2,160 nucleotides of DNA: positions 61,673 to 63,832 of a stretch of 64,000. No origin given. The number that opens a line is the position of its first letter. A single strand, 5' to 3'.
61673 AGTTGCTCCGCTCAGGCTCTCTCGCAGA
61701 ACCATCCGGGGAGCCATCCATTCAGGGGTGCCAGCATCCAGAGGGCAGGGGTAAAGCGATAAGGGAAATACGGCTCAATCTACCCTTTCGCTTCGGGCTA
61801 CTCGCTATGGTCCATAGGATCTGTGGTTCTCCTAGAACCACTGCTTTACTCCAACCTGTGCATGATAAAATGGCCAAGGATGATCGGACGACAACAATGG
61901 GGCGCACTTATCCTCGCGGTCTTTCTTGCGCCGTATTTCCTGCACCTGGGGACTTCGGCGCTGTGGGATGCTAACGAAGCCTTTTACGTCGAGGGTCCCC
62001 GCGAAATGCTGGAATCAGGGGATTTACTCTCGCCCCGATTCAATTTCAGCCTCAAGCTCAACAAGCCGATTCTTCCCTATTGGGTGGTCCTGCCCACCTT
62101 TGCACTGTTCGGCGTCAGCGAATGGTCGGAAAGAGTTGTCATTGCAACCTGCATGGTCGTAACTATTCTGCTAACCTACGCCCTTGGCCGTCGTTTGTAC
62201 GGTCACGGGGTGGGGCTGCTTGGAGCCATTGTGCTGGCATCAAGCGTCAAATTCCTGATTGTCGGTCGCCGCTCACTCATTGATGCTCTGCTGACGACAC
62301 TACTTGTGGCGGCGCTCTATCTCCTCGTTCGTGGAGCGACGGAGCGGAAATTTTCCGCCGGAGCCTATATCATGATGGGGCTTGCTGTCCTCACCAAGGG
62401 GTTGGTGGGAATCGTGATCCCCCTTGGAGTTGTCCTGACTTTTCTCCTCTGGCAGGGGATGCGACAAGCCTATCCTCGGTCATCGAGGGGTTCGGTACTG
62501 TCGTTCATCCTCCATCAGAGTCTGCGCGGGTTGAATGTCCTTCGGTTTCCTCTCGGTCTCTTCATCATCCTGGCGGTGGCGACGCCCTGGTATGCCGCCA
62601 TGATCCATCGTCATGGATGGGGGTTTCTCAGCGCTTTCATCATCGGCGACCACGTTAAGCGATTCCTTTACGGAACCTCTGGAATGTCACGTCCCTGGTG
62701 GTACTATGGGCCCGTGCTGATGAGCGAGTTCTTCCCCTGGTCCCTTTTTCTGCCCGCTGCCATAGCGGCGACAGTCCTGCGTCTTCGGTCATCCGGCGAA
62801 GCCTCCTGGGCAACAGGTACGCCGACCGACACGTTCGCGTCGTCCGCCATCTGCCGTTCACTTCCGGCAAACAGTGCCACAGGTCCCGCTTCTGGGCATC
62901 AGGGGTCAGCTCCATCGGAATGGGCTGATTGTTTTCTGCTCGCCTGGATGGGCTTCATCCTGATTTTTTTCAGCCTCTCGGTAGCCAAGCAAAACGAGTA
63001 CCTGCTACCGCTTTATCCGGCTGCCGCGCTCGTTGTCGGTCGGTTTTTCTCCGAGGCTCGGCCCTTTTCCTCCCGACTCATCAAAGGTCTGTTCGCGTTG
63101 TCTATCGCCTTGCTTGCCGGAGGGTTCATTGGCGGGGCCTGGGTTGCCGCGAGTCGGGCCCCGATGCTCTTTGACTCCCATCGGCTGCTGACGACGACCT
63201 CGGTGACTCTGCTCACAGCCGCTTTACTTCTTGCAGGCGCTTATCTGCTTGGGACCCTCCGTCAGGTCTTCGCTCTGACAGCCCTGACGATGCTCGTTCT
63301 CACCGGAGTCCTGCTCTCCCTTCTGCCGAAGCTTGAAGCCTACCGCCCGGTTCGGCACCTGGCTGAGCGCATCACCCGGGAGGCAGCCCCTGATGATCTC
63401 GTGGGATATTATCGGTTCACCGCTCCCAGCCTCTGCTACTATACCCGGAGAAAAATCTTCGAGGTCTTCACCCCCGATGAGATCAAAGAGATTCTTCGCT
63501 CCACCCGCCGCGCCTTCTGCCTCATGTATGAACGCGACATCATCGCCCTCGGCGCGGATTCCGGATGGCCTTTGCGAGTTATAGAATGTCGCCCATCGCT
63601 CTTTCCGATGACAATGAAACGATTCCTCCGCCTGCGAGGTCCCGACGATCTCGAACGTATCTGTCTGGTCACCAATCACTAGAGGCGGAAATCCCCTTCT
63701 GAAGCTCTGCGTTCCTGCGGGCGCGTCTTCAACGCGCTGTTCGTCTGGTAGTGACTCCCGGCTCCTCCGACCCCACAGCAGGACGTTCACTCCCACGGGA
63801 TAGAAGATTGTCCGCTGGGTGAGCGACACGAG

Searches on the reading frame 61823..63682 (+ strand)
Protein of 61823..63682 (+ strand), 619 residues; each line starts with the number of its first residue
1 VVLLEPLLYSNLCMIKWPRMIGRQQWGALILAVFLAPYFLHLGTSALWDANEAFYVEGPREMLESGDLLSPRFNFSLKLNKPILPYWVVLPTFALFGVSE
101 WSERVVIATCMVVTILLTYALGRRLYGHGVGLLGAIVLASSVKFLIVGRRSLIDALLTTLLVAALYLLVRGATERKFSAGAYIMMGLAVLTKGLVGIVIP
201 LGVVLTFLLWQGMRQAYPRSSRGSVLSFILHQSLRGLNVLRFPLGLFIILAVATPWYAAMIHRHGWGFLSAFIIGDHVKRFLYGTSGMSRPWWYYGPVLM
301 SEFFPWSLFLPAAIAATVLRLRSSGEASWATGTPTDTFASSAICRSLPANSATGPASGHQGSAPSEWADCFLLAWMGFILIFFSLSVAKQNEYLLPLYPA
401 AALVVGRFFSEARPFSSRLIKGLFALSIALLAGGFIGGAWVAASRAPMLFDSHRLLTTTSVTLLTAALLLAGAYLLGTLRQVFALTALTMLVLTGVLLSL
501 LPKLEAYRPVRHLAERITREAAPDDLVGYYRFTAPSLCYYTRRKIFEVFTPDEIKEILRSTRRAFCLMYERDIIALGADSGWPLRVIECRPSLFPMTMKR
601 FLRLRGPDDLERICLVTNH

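Call 73: search_protein_families(library=pfam, proteins=[window:61823-63682:+], max_evalue=0.00001)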
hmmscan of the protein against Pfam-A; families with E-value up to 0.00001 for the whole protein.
window:61823-63682:+ (619 aa): 2 families
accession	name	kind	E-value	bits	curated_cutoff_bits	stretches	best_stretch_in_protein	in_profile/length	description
PF13231.12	PMT_2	-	2e-20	74.1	26.1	1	81-214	2-134/160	Dolichyl-phosphate-mannose-protein mannosyltransferase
PF02366.24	PMT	-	1.8e-15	57.6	22.7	1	32-248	10-234/245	Dolichyl-phosphate-mannose-protein mannosyltransferase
